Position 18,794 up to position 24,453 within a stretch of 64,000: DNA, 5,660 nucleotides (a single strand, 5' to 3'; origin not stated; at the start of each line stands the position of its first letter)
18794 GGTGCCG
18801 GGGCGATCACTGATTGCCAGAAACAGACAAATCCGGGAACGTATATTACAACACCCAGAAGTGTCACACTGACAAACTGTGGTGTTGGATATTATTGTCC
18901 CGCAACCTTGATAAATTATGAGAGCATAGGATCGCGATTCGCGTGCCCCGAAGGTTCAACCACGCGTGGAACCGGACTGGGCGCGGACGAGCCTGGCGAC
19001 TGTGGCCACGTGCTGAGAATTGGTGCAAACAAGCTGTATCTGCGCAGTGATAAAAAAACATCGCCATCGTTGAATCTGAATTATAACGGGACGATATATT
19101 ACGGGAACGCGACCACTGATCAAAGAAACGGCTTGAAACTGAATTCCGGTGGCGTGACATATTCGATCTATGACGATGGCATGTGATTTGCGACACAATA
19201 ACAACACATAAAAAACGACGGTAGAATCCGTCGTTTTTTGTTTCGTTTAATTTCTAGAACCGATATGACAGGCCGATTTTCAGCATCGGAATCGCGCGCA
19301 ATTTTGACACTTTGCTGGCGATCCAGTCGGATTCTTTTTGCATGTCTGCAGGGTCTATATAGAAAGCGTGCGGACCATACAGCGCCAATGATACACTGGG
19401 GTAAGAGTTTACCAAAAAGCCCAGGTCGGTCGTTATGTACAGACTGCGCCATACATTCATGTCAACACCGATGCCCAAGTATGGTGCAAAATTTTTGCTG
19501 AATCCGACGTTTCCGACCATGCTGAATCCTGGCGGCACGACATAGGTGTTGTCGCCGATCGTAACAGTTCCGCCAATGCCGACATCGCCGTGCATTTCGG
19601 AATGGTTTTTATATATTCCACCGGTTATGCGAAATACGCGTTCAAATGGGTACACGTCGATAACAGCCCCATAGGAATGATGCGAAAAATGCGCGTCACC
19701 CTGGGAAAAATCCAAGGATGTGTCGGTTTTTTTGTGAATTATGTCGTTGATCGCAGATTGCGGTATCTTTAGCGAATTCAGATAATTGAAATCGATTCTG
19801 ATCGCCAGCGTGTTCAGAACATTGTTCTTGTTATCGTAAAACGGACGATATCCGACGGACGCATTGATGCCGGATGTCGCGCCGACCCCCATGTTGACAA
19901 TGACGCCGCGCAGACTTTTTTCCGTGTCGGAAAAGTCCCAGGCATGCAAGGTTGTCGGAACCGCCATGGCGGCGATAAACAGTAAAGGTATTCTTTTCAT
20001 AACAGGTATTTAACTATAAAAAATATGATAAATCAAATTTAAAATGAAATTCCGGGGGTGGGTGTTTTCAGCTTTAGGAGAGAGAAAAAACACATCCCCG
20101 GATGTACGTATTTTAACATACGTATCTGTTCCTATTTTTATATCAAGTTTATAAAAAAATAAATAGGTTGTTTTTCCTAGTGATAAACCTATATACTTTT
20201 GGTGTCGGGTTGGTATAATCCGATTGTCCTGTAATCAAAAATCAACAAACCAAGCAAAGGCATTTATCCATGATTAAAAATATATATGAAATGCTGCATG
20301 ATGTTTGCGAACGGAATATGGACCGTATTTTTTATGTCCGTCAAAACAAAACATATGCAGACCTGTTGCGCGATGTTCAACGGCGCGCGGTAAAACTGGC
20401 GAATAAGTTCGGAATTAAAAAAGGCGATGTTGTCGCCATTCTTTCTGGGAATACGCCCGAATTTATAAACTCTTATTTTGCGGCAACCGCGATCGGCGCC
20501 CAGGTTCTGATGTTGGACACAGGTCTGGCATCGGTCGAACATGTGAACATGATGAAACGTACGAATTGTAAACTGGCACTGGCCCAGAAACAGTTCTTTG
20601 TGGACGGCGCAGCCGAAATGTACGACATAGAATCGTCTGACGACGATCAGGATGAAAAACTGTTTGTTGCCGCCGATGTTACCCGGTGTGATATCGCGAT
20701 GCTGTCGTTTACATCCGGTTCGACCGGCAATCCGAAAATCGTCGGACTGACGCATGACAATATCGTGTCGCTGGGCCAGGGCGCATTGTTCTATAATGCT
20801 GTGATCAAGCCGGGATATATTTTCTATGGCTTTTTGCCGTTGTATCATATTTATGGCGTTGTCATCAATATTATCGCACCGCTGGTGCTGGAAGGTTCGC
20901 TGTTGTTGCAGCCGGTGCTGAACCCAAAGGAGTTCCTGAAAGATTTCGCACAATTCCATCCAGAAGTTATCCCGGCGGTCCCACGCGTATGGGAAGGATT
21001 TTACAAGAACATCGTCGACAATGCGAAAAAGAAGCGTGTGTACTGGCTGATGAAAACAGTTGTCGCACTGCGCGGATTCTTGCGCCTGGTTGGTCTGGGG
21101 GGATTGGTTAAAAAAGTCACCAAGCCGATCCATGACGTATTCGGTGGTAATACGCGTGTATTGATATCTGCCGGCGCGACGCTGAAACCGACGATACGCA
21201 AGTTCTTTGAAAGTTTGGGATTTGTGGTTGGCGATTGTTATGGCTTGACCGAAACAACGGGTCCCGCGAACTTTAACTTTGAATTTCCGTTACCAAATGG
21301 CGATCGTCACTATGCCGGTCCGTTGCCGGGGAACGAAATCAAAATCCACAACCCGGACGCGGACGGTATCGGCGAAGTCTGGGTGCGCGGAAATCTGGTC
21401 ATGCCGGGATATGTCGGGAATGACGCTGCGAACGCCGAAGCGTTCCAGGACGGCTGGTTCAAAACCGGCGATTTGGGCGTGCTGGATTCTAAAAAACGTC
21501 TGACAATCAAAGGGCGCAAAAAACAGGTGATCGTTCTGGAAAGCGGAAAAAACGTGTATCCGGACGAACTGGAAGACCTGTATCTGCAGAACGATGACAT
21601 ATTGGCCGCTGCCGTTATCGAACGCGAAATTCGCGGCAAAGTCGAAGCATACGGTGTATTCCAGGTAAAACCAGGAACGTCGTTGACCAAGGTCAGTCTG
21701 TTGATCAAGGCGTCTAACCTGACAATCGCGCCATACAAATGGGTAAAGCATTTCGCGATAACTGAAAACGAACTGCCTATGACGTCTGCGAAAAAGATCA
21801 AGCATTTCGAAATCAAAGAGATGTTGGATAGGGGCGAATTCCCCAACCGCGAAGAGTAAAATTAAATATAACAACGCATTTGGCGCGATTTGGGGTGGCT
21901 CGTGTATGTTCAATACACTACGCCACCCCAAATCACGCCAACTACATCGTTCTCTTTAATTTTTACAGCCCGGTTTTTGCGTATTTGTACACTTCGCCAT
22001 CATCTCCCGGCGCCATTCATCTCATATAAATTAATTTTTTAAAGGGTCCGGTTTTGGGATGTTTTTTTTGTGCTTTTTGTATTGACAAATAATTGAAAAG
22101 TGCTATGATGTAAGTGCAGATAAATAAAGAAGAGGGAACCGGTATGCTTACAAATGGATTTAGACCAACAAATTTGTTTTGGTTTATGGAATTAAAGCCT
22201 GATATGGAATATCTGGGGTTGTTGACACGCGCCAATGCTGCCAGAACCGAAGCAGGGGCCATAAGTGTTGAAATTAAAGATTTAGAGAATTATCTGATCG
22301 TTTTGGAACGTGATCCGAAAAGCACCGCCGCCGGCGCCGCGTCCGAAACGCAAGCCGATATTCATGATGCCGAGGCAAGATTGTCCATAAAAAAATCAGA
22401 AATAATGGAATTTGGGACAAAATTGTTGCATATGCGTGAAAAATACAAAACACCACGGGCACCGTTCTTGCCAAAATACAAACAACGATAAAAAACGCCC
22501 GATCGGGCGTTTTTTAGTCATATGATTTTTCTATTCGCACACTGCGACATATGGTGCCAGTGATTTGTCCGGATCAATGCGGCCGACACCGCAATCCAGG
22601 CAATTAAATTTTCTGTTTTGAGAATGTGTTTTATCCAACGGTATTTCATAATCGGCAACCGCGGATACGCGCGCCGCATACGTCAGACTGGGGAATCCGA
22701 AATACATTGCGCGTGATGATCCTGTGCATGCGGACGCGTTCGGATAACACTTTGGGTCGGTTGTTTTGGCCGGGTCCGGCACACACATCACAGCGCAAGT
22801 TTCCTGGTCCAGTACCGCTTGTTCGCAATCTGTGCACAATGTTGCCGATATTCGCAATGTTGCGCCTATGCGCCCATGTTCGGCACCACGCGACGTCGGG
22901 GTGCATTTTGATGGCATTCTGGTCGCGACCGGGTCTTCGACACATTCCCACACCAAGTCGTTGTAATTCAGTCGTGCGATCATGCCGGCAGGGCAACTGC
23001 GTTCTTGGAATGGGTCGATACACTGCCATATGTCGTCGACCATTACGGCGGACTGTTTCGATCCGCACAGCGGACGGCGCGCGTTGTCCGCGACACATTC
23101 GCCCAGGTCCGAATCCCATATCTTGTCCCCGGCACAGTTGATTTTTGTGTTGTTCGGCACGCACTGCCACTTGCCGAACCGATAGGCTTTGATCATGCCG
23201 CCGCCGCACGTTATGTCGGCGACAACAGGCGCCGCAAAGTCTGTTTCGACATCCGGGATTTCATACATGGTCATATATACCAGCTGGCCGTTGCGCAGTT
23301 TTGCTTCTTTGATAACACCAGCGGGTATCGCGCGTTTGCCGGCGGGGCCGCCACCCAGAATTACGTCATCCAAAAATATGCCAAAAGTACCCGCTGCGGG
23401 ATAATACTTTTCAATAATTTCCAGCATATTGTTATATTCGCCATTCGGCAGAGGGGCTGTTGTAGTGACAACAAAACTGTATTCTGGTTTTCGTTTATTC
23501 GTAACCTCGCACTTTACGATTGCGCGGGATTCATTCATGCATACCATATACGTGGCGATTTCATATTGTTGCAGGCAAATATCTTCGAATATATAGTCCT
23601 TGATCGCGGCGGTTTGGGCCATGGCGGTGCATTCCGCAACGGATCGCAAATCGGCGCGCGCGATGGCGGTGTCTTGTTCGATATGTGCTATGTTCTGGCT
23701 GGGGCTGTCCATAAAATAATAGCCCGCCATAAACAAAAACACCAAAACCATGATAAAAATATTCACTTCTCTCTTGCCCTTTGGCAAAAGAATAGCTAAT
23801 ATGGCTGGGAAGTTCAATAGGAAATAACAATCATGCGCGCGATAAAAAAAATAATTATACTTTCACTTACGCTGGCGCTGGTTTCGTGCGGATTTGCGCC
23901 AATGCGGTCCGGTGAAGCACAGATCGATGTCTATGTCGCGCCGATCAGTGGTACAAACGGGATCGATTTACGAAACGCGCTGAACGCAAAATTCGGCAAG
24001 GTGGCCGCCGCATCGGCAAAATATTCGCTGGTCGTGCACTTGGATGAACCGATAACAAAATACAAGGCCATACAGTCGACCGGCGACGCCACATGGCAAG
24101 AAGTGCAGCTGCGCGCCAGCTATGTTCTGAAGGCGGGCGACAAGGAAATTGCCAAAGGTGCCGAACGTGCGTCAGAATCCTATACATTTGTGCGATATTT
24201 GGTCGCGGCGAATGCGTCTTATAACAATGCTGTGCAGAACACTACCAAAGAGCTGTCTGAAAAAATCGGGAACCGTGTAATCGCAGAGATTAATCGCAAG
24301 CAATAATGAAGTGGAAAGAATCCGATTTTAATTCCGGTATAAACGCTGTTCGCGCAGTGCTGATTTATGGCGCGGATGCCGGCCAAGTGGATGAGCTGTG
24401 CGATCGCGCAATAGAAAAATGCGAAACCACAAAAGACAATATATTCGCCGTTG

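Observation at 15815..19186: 1123-aa secreted protein made of about 15 Cys-rich CPxGYYC modules (eukaryote-like ephrin-receptor/GCC2-GCC3 style)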

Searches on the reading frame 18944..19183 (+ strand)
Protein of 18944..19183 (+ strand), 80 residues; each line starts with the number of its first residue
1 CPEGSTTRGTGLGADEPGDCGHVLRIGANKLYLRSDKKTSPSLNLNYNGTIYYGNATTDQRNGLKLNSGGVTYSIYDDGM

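Call 10: search_protein_families(library=pfam, proteins=[window:18944-19183:+], max_evalue=10)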
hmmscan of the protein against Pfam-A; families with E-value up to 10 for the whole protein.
seq(80 aa): 0 families

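Call 26: search_solved_structures(query=A2, max_evalue=10)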
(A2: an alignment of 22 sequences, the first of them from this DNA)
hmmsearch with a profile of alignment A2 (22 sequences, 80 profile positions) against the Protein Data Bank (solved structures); distinct sequences matched with E-value up to 10: 28.
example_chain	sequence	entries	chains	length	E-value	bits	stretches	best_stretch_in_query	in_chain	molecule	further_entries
3cwk_A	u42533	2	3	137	0.2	15.3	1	37-69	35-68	Cellular retinoic acid-binding protein 2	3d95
3fa6_A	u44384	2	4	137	0.2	15.3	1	37-69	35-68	Cellular retinoic acid-binding protein 2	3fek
8fn5_A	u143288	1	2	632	0.32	14.6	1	5-71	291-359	Glucosyltransferase-S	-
4i9s_A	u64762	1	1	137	0.41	14.2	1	37-69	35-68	Cellular retinoic acid-binding protein 2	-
4m6s_A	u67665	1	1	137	0.45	14.1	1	37-69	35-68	Cellular retinoic acid-binding protein 2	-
4m7m_A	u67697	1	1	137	0.45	14.1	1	37-69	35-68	Cellular retinoic acid-binding protein 2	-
4i9r_A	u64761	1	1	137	0.45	14.1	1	37-69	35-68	Cellular retinoic acid-binding protein 2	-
3cr6_A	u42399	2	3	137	0.45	14.1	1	36-69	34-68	Cellular retinoic acid-binding protein 2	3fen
3fa7_A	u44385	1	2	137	0.47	14.1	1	37-69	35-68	Cellular retinoic acid-binding protein 2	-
4qgv_B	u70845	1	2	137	0.52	13.9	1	37-69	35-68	Cellular retinoic acid-binding protein 2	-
2g7b_A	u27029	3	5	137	0.54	13.9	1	37-69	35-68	Cellular retinoic acid-binding protein 2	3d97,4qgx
4qgw_A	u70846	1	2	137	0.54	13.9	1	37-69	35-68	Cellular retinoic acid-binding protein 2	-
3fa8_A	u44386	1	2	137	0.56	13.8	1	37-69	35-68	Cellular retinoic acid-binding protein 2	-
3fa9_A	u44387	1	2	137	0.56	13.8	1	37-69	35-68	Cellular retinoic acid-binding protein 2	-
1bm5_A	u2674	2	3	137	0.57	13.8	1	37-69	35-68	CELLULAR RETINOIC ACID BINDING PROTEIN-TYPE II | CELLULAR RETINOIC ACID BINDING PROTEIN TYPE II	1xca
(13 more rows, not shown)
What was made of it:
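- A marginal sequence hit to the glucan-binding region of a streptococcal glucosyltransferase (E = 0.32, call 26) hints at carbohydrate-binding hairpin repeats.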

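Call 31: search_protein_representatives(alignment_id=A2)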
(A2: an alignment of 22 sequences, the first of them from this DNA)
Query: 22 sequences, 80 profile positions. Proteins with E-value up to 0.001 (for the whole library): 608; up to 1e-10: 401; up to 1e-30: 56. The best 150 are listed.
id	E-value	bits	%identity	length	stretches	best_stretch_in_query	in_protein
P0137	2.6e-35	136.7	-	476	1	1-80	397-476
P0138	5.0e-35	135.8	-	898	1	1-80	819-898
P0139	5.1e-35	135.8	-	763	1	1-80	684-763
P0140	7.9e-35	135.1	-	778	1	1-80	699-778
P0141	1.5e-34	134.2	-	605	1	1-80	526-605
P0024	1.7e-34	134.1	-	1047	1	1-80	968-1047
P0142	3.6e-34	133.0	-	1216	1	1-80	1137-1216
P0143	4.0e-34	132.9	-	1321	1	1-80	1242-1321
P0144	4.6e-34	132.7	-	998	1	1-79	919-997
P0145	4.6e-34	132.7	-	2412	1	1-80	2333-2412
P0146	6.2e-34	132.3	-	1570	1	1-80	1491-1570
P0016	8.0e-34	131.9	-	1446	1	1-79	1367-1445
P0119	9.6e-34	131.7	-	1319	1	1-80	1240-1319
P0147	1.8e-33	130.8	-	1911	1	1-80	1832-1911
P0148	2.4e-33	130.4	-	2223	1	1-80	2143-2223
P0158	1.4e-32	128.0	-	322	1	1-80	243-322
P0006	2.8e-31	123.8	-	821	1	1-80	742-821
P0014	1.4e-27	111.9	-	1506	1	1-79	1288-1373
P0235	2.5e-27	111.1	-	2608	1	1-79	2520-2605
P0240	4.0e-27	110.5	-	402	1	1-80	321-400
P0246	6.6e-27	109.8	-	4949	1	1-80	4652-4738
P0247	1.1e-26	109.1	-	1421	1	1-79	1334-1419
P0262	2.8e-26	107.7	-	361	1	1-79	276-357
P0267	6.4e-26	106.6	-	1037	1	1-79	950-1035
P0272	9.5e-26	106.1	-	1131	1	1-79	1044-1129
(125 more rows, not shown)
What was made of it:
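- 18944..19183 (+): Conserved C-terminal domain, res 1044-1123: the last half-module plus the Cys-free tail. A profile of this 80-aa unit finds 608 clusters at E <= 1e-3, and in nearly all of the 150 best hits listed the match lies at the extreme C-terminus (call 31).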

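Call 42: find_related_loci(query=A2, collection=genome_contigs, flank=10000)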
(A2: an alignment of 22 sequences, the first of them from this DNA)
Query A2 (80 aa) in genome_contigs; peptide patterns used: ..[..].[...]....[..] (x = any residue, [..] = any of these).
191 stretches matched a pattern; 128 encode a relative of the query (tblastn E <= 1e-3); the best 80 are kept; 80 distinct loci.
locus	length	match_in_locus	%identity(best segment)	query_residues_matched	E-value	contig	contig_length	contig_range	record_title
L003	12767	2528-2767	59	1-80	2e-29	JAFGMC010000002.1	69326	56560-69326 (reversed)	MAG: Alphaproteobacteria bacterium isolate Zod_Metabat.441 k87_898048, whole genome shotgun sequence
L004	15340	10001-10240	60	1-80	3e-29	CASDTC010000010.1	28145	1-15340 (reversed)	uncultured proteobacterium isolate T11_L1_319319_idba_bin.126 genome assembly, contig: T11_L1_319319_idba_bin.126.fa_sca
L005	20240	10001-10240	60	1-80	3e-29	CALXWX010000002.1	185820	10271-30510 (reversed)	MAG: uncultured Alphaproteobacteria bacterium isolate BRZ_EC__bin9 genome assembly, contig: BRZ_EC__NODE_90_length_18582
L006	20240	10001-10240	60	1-80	4e-29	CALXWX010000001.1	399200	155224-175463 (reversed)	MAG: uncultured Alphaproteobacteria bacterium isolate BRZ_EC__bin9 genome assembly, contig: BRZ_EC__NODE_9_length_399200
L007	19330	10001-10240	60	1-80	9e-28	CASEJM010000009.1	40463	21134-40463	uncultured proteobacterium isolate Batch3_idba_bin.193 genome assembly, contig: Batch3_idba_bin.193.fa_k87_5480169, whol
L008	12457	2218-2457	59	1-80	8e-28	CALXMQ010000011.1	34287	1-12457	MAG: uncultured Alphaproteobacteria bacterium isolate BRZ_KT__bin2 genome assembly, contig: BRZ_KT__NODE_934_length_3428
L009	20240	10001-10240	59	1-80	8e-28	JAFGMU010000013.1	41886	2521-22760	MAG: Alphaproteobacteria bacterium isolate Zod_Metabat.497 k87_3019545, whole genome shotgun sequence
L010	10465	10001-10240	60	1-80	2e-27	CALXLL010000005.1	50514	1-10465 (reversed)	MAG: uncultured Alphaproteobacteria bacterium isolate BRZ_E__bin176 genome assembly, contig: BRZ_E__NODE_1243_length_505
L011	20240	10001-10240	59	1-80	2e-27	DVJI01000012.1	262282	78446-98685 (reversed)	MAG TPA_asm: Candidatus Enterousia intestinigallinarum isolate ChiGjej3B3-5194 ChiGjej3B3M5__C728095_L262282_SRR6323341,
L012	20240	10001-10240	58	1-80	1e-26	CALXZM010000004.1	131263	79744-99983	MAG: uncultured Alphaproteobacteria bacterium isolate BRZ_LB__bin18 genome assembly, contig: BRZ_LB__NODE_140_length_131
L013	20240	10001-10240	59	1-80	2e-26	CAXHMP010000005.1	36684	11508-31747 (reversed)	MAG: uncultured Alphaproteobacteria bacterium isolate ena-SAMPLE-TAB-22-03-2024-10:43:23:853-115553 genome assembly, con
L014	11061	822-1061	55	1-80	3e-26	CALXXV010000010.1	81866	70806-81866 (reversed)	MAG: uncultured Alphaproteobacteria bacterium isolate E08__bin46 genome assembly, contig: E08__k127_288357, whole genome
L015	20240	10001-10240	56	1-80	6e-26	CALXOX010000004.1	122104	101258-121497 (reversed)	MAG: uncultured Alphaproteobacteria bacterium isolate BRZ_MD__bin1 genome assembly, contig: BRZ_MD__NODE_198_length_1221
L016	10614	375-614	55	1-80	7e-26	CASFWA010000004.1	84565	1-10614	uncultured proteobacterium isolate A86_L4_360360_idba_bin.28 genome assembly, contig: A86_L4_360360_idba_bin.28.fa_scaff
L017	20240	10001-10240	55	1-80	6e-26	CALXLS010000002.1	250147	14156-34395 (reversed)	MAG: uncultured Alphaproteobacteria bacterium isolate BRZ_DL__bin85 genome assembly, contig: BRZ_DL__NODE_35_length_2501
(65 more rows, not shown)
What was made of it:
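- On Type IX secretion CTD-sorted proteins: The hosts are Alphaproteobacteria (call 42).
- On New family: C-terminal 'GADE-DC + three-hairpin' domain proteins of gut Alphaproteobacteria: The profile recovers 608 clusters (call 31) and 128 genomic loci (call 42).
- The organisms live in animal guts (call 42).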

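Call 79: search_protein_families(library=pfam, proteins=[P0158, P0262, P0240, P0272, P0235, P0247, P0267], max_evalue=0.001)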
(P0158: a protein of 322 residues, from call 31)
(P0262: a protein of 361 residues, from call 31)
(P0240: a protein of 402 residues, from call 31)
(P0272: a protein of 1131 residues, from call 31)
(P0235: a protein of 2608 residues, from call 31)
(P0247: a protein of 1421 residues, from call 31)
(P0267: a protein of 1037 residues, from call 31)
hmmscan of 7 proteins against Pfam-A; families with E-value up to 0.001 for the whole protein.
P0158 (322 aa): 0 families

P0262 (361 aa): 0 families

P0240 (402 aa): 1 family
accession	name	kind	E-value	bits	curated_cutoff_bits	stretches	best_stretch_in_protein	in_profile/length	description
PF09479.16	Flg_new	-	4e-05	24.1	27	1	219-284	1-65/65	Listeria-Bacteroides repeat domain (List_Bact_rpt)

P0272 (1131 aa): 1 family
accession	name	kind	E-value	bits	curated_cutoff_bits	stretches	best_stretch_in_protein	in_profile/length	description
PF09479.16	Flg_new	-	1.3e-36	125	27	4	334-381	19-65/65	Listeria-Bacteroides repeat domain (List_Bact_rpt)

P0235 (2608 aa): 1 family
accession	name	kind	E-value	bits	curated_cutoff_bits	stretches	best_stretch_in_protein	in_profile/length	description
PF09479.16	Flg_new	-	1.4e-24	86.4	27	3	900-971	1-65/65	Listeria-Bacteroides repeat domain (List_Bact_rpt)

P0247 (1421 aa): 2 families
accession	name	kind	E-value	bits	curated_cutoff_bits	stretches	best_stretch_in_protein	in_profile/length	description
PF09479.16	Flg_new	-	6.7e-52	173.9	27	6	242-313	1-65/65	Listeria-Bacteroides repeat domain (List_Bact_rpt)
PF02368.24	Big_2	-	0.00016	22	22.8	1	645-715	4-73/79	Bacterial Ig-like domain (group 2)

P0267 (1037 aa): 2 families
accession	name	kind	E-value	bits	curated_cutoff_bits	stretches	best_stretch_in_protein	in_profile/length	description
PF09479.16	Flg_new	-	8.4e-43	144.8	27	5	32-105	1-65/65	Listeria-Bacteroides repeat domain (List_Bact_rpt)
PF18998.6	Flg_new_2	-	0.00046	20.5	23.6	1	32-92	1-54/73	Divergent InlB B-repeat domain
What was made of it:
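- Closest known: C-terminal sorting domains such as the type IX secretion CTD of Bacteroidota. Same: A small beta domain of 60-80 aa sits at the extreme C-terminus of many otherwise unrelated, signal-peptide-bearing, often giant surface proteins within one bacterial lineage (calls 31, 42, 79).
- Some relatives contain Flg_new/InlB B-repeat and Big_2 domains and a sub-threshold F5/8 type C match, which are more typical of adhesins (call 79).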

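Call 84: search_dna_similar(query=window:18944-19183:+, collection=phages, mode=protein, max_evalue=1, max_rows=10)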
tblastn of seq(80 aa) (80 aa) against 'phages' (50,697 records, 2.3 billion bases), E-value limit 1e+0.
No match.

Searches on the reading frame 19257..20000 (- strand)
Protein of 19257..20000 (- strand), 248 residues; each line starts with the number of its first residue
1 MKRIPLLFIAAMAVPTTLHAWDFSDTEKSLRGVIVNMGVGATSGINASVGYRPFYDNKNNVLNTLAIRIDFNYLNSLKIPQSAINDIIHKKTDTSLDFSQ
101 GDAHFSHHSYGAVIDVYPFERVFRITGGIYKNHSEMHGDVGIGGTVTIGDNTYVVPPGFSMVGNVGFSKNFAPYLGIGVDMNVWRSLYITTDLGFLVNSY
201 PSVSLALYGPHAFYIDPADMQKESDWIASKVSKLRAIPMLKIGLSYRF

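Call 11: search_protein_families(library=pfam, proteins=[window:19257-20000:-], max_evalue=0.001)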
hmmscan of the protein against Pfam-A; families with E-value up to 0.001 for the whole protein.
window:19257-20000:- (248 aa): 0 families

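Call 67: search_protein_families(library=pfam, proteins=[window:19257-20000:-], max_evalue=0.01)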
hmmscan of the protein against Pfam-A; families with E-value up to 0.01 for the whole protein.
window:19257-20000:- (248 aa): 0 families

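Call 68: search_protein_families(library=ncbifam, proteins=[window:19257-20000:-], max_evalue=0.01)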
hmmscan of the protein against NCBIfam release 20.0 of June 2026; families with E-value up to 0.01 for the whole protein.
window:19257-20000:- (248 aa): 1 family
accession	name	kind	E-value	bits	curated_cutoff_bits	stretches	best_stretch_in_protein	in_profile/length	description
NF038067.1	OMP_CarO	equivalog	1.2e-07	31.4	300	1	131-248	127-249/249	ornithine uptake porin CarO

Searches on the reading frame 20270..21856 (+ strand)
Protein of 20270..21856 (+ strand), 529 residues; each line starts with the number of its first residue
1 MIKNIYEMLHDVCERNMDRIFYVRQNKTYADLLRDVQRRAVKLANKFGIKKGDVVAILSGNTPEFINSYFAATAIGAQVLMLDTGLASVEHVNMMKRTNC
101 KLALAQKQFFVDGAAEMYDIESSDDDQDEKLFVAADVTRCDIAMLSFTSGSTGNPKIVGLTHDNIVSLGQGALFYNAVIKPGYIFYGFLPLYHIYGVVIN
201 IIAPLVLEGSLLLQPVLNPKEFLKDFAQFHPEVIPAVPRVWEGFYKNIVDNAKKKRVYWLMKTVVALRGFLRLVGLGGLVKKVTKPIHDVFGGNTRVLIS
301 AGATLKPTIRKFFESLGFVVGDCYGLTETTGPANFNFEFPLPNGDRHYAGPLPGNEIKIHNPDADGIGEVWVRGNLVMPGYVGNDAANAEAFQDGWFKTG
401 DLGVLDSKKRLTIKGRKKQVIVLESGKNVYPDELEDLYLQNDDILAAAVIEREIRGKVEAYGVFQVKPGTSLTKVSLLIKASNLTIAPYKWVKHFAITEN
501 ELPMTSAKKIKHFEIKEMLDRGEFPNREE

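Call 11: search_protein_families(library=pfam, proteins=[window:20270-21856:+], max_evalue=0.001)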
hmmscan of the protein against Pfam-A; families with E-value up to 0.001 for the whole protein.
window:20270-21856:+ (529 aa): 1 family
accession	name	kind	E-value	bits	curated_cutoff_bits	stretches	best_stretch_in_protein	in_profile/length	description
PF00501.34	AMP-binding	-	2.8e-59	201.3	29.9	1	11-381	3-383/384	AMP-binding enzyme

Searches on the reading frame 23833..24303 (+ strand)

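Call 67: search_protein_families(library=pfam, proteins=[window:23833-24303:+], max_evalue=0.01)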
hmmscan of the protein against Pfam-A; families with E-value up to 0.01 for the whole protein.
window:23833-24303:+ (157 aa): 1 family
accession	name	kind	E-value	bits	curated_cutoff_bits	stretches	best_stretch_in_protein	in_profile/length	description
PF04390.17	LptE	-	0.00041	21.4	23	1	33-148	4-117/118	Lipopolysaccharide-assembly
